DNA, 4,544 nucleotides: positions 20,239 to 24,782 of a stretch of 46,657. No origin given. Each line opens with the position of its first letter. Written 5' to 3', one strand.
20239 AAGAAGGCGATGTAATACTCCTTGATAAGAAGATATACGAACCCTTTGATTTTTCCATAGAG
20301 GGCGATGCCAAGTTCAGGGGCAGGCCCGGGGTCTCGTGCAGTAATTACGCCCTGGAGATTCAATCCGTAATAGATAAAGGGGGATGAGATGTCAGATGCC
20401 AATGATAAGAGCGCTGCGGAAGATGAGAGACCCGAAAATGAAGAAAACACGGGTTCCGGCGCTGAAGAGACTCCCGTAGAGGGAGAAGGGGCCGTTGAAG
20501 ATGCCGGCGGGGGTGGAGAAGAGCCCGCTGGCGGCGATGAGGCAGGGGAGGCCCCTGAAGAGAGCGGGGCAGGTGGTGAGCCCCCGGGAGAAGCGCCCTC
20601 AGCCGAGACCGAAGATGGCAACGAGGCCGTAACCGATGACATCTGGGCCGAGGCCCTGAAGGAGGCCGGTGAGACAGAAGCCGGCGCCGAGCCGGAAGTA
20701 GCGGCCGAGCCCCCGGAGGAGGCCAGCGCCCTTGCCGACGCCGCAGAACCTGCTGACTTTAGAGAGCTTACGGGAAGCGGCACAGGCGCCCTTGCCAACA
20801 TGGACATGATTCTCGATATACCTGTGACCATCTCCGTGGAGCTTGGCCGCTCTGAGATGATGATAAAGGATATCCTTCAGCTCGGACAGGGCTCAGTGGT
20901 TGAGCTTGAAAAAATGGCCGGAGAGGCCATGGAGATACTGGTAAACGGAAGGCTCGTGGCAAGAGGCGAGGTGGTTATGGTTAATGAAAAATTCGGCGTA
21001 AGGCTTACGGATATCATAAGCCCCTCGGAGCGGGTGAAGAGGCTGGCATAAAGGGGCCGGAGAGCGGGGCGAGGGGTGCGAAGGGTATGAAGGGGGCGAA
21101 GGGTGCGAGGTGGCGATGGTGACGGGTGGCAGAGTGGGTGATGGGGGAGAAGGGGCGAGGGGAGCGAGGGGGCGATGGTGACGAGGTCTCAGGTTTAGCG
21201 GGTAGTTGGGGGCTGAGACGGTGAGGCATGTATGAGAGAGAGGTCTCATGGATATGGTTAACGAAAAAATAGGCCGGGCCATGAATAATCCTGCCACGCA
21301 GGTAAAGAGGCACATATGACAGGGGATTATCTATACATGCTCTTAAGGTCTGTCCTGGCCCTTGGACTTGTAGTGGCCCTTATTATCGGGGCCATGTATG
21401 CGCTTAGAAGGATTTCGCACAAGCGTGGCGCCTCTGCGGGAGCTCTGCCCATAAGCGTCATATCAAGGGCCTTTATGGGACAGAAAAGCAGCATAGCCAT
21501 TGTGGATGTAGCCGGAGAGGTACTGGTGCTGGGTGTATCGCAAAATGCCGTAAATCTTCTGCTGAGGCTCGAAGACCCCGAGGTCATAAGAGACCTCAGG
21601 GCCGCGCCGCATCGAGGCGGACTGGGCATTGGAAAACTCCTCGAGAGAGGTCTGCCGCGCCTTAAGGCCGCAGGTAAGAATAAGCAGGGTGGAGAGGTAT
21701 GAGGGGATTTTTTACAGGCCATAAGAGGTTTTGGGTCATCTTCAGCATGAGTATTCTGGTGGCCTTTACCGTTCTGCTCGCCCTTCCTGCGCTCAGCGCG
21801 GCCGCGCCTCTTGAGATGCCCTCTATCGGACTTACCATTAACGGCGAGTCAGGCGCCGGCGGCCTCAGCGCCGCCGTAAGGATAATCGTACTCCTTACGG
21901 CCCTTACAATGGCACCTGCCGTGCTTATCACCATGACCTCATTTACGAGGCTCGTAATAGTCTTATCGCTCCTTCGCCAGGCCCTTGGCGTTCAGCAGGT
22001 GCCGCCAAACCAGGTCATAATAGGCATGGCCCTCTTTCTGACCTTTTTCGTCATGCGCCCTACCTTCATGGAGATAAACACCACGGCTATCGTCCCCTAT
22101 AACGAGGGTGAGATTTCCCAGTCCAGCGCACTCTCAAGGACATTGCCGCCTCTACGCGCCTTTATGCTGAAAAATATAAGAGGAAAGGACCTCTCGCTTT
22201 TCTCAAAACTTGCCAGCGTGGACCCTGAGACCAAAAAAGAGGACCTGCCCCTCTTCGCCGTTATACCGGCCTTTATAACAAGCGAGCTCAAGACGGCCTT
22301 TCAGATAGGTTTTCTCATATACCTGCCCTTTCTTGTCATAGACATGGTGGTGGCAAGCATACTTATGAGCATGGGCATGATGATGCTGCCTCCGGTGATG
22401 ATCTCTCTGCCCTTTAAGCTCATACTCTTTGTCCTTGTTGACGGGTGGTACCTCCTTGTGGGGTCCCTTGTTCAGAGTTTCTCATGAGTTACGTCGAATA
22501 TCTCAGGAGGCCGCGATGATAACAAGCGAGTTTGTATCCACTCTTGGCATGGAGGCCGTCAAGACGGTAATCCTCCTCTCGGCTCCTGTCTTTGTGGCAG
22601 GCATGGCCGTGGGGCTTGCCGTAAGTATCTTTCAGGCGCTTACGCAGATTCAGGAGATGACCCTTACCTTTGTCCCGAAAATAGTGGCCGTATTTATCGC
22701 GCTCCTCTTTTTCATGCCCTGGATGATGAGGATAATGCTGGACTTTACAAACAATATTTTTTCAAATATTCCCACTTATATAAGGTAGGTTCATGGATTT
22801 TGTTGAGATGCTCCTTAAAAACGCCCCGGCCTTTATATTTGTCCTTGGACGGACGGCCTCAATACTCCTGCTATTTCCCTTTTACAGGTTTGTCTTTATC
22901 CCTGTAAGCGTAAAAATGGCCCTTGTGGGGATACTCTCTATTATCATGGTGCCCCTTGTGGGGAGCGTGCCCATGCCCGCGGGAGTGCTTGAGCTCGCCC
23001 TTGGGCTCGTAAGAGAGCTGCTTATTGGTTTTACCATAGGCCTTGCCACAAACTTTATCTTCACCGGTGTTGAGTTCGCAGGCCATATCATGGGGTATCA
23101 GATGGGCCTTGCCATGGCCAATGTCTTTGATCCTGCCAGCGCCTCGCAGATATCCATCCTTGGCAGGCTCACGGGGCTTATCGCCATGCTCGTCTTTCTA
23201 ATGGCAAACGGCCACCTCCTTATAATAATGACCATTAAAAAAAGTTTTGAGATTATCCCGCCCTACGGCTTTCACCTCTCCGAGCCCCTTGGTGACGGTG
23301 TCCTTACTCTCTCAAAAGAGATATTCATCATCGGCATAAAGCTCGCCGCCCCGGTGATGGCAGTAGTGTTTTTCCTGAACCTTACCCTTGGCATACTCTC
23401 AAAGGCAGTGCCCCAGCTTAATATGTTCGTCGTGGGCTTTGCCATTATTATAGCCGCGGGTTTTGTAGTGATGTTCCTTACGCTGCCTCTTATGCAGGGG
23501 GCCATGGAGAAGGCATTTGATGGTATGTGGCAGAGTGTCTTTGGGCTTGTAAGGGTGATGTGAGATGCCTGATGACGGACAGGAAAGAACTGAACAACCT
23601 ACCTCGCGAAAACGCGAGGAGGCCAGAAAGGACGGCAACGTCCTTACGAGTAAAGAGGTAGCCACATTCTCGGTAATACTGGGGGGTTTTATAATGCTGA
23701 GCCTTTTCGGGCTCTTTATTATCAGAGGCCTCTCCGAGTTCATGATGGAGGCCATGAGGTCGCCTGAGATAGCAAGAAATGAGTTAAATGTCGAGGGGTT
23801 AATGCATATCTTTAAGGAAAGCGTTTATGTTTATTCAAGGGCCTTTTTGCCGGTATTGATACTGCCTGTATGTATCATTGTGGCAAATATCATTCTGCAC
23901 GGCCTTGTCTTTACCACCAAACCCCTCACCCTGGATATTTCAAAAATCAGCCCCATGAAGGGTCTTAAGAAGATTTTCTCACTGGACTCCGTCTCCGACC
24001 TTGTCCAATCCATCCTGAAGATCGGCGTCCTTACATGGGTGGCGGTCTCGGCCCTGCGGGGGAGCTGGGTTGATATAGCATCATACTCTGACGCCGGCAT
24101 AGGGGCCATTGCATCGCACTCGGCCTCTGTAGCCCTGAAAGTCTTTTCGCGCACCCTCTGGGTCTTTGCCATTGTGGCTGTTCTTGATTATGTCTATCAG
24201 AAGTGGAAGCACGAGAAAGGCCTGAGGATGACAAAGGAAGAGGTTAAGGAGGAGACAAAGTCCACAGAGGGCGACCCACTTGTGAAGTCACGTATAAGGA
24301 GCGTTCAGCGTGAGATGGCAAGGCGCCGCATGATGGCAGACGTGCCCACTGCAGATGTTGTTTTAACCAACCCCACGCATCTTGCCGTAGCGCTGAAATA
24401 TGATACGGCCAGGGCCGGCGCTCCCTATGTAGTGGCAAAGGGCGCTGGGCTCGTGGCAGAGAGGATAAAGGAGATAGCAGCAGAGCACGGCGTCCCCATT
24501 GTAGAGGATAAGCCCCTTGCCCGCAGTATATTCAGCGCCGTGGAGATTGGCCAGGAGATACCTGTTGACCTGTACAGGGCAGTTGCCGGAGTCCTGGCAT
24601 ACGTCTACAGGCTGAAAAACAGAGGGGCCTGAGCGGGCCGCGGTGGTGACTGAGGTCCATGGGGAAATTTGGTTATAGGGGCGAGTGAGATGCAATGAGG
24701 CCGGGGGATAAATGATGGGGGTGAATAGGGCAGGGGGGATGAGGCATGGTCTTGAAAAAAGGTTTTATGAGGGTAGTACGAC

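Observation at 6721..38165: A family of sense-strand G-tract-rich, C-depleted spacers punctuates the flagellar super-operon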

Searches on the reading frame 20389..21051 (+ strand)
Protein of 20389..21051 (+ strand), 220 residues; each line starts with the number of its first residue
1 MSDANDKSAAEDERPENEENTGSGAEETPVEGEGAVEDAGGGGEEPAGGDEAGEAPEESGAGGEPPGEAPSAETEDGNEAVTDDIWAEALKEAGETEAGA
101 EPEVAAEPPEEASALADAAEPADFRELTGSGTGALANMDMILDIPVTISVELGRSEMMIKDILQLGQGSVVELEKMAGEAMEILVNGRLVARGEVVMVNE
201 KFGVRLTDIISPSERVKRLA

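Call 10: search_protein_families(library=pfam, proteins=[window:20389-21051:+])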
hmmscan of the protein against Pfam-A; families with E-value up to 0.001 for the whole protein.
window:20389-21051:+ (220 aa): 1 family
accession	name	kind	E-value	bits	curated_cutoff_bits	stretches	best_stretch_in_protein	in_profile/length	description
PF01052.25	FliMN_C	-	1.5e-24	86.2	23.8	1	140-210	2-72/73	Type III flagellar switch regulator (C-ring) FliN C-term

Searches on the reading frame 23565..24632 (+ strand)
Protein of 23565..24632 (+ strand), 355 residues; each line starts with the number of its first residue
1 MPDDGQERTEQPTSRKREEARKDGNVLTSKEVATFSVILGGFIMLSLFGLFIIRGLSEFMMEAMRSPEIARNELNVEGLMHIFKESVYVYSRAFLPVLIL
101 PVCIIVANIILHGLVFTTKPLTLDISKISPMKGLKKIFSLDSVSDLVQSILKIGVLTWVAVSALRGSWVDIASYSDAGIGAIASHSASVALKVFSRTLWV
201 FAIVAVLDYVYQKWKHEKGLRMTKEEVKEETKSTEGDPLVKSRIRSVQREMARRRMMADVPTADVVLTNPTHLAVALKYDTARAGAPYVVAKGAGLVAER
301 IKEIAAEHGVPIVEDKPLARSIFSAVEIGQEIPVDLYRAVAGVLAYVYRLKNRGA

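Call 10: search_protein_families(library=pfam, proteins=[window:23565-24632:+])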
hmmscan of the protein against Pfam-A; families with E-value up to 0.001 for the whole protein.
window:23565-24632:+ (355 aa): 1 family
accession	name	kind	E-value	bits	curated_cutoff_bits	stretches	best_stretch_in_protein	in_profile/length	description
PF01312.24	Bac_export_2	-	9.4e-124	413.4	24.4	1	6-347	1-335/335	FlhB HrpN YscU SpaS Family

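Call 19: find_encoding_contigs(protein=window:23565-24632:+, flank=10000, max_places=10)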
Protein window:23565-24632:+ (355 aa): 2 contigs read that carry it; 2 places shown.
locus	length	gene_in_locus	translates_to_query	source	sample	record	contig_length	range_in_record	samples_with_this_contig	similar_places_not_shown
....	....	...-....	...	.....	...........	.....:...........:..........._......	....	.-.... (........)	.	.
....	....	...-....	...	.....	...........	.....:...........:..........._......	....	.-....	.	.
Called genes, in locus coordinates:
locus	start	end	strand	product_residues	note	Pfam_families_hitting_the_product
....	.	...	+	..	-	?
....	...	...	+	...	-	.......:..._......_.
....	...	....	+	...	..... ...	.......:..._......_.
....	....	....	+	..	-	?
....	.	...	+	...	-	?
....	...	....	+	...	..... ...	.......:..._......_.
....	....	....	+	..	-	?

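Call 22: find_homologous_proteins(query=window:23565-24632:+, max_evalue=1e-60)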
Query window:23565-24632:+ (355 aa): 6903 proteins with E <= 1e-60 among 8000 candidates; the best 120 are listed.
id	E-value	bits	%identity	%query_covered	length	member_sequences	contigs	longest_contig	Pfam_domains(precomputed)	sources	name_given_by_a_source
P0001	5.7e-225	764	100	100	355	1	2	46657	PF01312.25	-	-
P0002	3.5e-185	633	79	100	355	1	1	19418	PF01312.25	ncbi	-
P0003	9.1e-185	631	81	100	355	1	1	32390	PF01312.25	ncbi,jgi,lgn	-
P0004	1.2e-183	628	80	100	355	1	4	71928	PF01312.25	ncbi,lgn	ncbi:MAG: flagellar biosynthesis protein FlhB [Thermodesulfobacteriota bacterium]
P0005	8.6e-171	586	75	100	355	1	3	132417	PF01312.25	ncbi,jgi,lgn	-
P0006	4.3e-169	580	75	100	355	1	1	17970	PF01312.25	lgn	-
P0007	8.5e-167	572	74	100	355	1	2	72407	PF01312.25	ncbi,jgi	-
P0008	2.5e-163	561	71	100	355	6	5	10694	PF01312.25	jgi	-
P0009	3.7e-161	554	70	100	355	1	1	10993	PF01312.25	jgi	-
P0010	2.1e-153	528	68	100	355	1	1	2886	PF01312.25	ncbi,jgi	-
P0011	1.6e-152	526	67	100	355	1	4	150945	PF01312.25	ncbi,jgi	-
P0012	1.2e-148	513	67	100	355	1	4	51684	PF01312.25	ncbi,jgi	-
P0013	3.9e-122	426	53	99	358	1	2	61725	PF01312.25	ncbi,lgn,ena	-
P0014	9.8e-120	418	68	79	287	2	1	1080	PF01312.25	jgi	jgi:flagellar biosynthetic protein FlhB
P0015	5.1e-117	409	53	99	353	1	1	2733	PF01312.25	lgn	-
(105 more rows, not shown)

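Call 23: find_encoding_contigs(protein=P0003, flank=10000, max_places=2)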
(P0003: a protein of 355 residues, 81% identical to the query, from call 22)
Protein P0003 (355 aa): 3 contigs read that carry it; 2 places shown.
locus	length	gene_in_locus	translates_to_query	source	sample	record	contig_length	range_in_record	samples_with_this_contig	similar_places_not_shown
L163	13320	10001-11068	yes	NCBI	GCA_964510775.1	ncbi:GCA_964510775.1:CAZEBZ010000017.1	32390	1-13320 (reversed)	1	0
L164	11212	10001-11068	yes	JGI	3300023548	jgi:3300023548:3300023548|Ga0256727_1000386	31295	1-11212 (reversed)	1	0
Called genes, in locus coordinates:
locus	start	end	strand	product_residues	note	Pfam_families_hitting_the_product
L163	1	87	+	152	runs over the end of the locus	PF02050:FliJ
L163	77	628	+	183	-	-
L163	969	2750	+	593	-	PF02120:Flg_hook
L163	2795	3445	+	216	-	PF03963:FlgD, PF13861:FLgD_tudor, PF13860:FlgD_ig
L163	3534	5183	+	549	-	PF00460:Flg_bb_rod, PF22692:LlgE_F_G_D1, PF07559:FlgE_D2, PF06429:Flg_bbr_C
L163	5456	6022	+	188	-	PF03748:FliL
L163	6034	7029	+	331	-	PF02154:FliM, PF01052:FliMN_C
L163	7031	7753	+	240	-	PF28396:SepQ_C (weak), PF01052:FliMN_C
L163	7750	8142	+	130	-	PF04347:FliO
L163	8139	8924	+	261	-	PF00813:FliP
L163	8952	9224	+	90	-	PF01313:Bac_export_3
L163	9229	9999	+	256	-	PF01311:Bac_export_1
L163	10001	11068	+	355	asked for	PF01312:Bac_export_2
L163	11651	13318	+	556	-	?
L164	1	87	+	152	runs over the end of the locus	PF02050:FliJ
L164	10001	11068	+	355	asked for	PF01312:Bac_export_2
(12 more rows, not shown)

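Call 24: find_encoding_contigs(protein=P0004, flank=10000, max_places=2)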
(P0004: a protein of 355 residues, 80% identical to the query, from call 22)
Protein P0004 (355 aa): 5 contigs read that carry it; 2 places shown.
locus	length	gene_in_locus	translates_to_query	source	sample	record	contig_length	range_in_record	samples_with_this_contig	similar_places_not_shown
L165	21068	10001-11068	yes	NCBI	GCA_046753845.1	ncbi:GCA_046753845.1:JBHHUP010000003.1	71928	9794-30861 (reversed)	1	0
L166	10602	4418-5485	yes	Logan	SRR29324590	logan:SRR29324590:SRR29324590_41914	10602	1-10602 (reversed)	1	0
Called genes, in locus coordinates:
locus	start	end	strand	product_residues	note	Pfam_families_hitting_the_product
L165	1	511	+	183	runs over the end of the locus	-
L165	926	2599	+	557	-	PF02120:Flg_hook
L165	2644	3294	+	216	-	PF03963:FlgD, PF13861:FLgD_tudor, PF13860:FlgD_ig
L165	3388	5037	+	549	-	PF00460:Flg_bb_rod, PF22692:LlgE_F_G_D1, PF07559:FlgE_D2, PF06429:Flg_bbr_C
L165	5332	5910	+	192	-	PF03748:FliL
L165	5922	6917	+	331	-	PF02154:FliM, PF01052:FliMN_C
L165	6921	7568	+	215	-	PF28396:SepQ_C, PF01052:FliMN_C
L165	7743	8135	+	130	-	PF04347:FliO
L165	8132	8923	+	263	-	PF00813:FliP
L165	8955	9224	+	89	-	PF01313:Bac_export_3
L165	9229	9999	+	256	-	PF01311:Bac_export_1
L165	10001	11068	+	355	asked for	PF01312:Bac_export_2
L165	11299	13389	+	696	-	PF00771:FHIPEP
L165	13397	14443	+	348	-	PF00448:SRP54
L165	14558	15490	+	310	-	PF00142:Fer4_NifH, PF01656:CbiA, PF02374:ArsA_ATPase (weak), PF10609:ParA, PF13614:AAA_31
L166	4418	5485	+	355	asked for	PF01312:Bac_export_2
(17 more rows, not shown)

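Call 25: find_encoding_contigs(protein=P0002, flank=10000, max_places=2)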
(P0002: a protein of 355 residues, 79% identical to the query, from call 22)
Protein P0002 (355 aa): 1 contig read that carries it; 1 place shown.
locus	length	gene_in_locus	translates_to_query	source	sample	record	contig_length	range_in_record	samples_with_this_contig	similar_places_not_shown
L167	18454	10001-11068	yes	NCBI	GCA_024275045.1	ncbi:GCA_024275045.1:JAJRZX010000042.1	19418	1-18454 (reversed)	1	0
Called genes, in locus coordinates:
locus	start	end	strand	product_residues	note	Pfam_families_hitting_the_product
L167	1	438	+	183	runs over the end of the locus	-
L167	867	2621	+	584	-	PF02120:Flg_hook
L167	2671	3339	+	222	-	PF03963:FlgD, PF13861:FLgD_tudor, PF13860:FlgD_ig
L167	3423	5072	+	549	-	PF00460:Flg_bb_rod, PF22692:LlgE_F_G_D1, PF07559:FlgE_D2, PF06429:Flg_bbr_C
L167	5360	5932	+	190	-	PF03748:FliL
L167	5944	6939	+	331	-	PF02154:FliM, PF01052:FliMN_C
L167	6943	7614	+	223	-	PF28396:SepQ_C, PF01052:FliMN_C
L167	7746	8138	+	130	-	PF04347:FliO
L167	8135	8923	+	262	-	PF00813:FliP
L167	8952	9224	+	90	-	PF01313:Bac_export_3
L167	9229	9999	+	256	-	PF01311:Bac_export_1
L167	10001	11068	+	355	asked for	PF01312:Bac_export_2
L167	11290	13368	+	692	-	PF00771:FHIPEP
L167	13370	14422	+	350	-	PF00448:SRP54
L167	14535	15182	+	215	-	PF00142:Fer4_NifH, PF01656:CbiA, PF02374:ArsA_ATPase (weak), PF09140:MipZ (weak), PF10609:ParA, PF13614:AAA_31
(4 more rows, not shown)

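Call 28: find_encoding_contigs(protein=P0005, flank=10000, max_places=1)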
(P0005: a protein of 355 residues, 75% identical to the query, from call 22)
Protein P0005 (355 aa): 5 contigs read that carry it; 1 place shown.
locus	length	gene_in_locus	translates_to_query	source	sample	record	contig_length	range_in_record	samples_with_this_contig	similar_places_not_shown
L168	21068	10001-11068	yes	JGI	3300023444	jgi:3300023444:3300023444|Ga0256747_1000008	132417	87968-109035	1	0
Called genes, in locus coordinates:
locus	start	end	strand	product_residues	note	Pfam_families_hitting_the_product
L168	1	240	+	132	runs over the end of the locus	PF02050:FliJ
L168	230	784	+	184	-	-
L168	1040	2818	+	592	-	PF02120:Flg_hook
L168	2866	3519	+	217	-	PF03963:FlgD, PF13861:FLgD_tudor, PF13860:FlgD_ig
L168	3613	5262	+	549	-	PF00460:Flg_bb_rod, PF22692:LlgE_F_G_D1, PF07559:FlgE_D2, PF06429:Flg_bbr_C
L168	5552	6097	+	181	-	PF03748:FliL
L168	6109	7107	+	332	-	PF02154:FliM, PF01052:FliMN_C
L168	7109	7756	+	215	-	PF28396:SepQ_C (weak), PF01052:FliMN_C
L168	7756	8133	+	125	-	PF04347:FliO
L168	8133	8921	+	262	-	PF00813:FliP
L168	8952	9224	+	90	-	PF01313:Bac_export_3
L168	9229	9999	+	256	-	PF01311:Bac_export_1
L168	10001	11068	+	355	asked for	PF01312:Bac_export_2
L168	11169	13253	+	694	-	PF00771:FHIPEP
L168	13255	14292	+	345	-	PF00448:SRP54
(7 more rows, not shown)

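Call 29: find_encoding_contigs(protein=P0007, flank=10000, max_places=1)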
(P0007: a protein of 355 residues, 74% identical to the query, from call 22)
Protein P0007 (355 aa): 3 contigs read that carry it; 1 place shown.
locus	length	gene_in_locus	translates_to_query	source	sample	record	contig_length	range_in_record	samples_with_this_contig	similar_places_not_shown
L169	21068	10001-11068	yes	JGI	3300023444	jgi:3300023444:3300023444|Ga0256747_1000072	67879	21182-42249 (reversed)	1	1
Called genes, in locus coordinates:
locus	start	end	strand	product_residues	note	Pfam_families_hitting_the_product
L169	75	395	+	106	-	PF02050:FliJ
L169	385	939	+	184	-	-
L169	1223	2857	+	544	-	PF02120:Flg_hook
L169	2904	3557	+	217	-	PF03963:FlgD, PF13861:FLgD_tudor, PF13860:FlgD_ig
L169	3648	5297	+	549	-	PF00460:Flg_bb_rod, PF22692:LlgE_F_G_D1, PF07559:FlgE_D2, PF06429:Flg_bbr_C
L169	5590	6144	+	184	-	PF03748:FliL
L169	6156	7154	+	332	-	PF02154:FliM, PF01052:FliMN_C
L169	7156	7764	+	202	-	PF28396:SepQ_C (weak), PF01052:FliMN_C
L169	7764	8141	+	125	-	PF04347:FliO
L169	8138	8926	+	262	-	PF00813:FliP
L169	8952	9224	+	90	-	PF01313:Bac_export_3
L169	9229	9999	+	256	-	PF01311:Bac_export_1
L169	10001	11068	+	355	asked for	PF01312:Bac_export_2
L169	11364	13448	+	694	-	PF00771:FHIPEP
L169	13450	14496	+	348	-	PF00448:SRP54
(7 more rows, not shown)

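Call 30: find_encoding_contigs(protein=P0011, flank=10000, max_places=1)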
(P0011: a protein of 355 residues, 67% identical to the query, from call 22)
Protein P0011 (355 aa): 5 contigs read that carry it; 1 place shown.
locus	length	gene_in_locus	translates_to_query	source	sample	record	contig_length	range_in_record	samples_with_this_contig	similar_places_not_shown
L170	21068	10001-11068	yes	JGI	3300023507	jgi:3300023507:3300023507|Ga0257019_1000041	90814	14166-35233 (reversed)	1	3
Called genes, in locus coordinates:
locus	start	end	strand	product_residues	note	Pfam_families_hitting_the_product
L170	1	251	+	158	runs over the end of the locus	PF02050:FliJ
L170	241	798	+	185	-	-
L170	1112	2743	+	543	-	PF02120:Flg_hook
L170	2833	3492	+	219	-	PF03963:FlgD, PF13861:FLgD_tudor, PF13860:FlgD_ig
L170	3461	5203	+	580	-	PF00460:Flg_bb_rod, PF22692:LlgE_F_G_D1, PF07559:FlgE_D2, PF06429:Flg_bbr_C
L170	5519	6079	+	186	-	PF03748:FliL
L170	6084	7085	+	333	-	PF02154:FliM, PF01052:FliMN_C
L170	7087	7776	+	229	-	PF28396:SepQ_C (weak), PF01052:FliMN_C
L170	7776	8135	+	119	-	PF04347:FliO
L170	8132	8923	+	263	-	PF00813:FliP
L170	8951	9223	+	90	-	PF01313:Bac_export_3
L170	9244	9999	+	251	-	PF01311:Bac_export_1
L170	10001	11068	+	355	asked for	PF01312:Bac_export_2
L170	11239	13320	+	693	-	PF00771:FHIPEP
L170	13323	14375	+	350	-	PF00448:SRP54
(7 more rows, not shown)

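Call 62: list_cluster_members(proteins=[P0002, P0003, P0004, P0005, P0007, P0011, P0123])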
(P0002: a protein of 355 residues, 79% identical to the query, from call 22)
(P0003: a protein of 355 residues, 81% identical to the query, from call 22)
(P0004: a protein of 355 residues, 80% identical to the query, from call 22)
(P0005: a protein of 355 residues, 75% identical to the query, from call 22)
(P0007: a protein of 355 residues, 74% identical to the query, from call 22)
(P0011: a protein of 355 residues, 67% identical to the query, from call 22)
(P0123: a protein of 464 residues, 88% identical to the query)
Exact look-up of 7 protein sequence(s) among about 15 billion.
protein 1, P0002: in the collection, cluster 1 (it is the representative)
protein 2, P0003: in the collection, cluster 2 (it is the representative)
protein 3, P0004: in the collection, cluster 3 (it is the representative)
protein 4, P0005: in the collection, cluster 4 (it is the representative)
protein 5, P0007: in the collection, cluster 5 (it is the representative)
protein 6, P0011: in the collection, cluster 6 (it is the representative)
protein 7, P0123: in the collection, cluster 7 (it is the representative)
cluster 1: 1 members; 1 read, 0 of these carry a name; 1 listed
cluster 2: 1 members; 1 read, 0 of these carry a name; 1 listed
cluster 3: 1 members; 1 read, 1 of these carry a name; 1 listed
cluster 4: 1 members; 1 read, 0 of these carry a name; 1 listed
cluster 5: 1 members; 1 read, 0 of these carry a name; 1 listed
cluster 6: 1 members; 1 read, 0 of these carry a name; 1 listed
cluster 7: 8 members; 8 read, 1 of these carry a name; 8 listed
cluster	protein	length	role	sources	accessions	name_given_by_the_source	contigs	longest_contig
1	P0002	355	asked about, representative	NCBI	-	-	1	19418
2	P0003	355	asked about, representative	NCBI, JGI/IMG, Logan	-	-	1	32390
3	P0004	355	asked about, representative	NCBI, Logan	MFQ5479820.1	MAG: flagellar biosynthesis protein FlhB [Thermodesulfobacteriota bacterium]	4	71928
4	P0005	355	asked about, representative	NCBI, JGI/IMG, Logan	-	-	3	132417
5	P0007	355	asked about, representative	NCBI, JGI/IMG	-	-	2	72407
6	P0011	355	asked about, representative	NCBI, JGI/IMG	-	-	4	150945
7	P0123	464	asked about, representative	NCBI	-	-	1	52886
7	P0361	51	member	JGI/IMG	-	hypothetical protein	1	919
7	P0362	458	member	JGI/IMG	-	-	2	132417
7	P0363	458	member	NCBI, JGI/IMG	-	-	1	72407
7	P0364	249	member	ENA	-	-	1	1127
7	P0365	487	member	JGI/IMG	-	-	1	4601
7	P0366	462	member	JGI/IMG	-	-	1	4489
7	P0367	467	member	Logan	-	-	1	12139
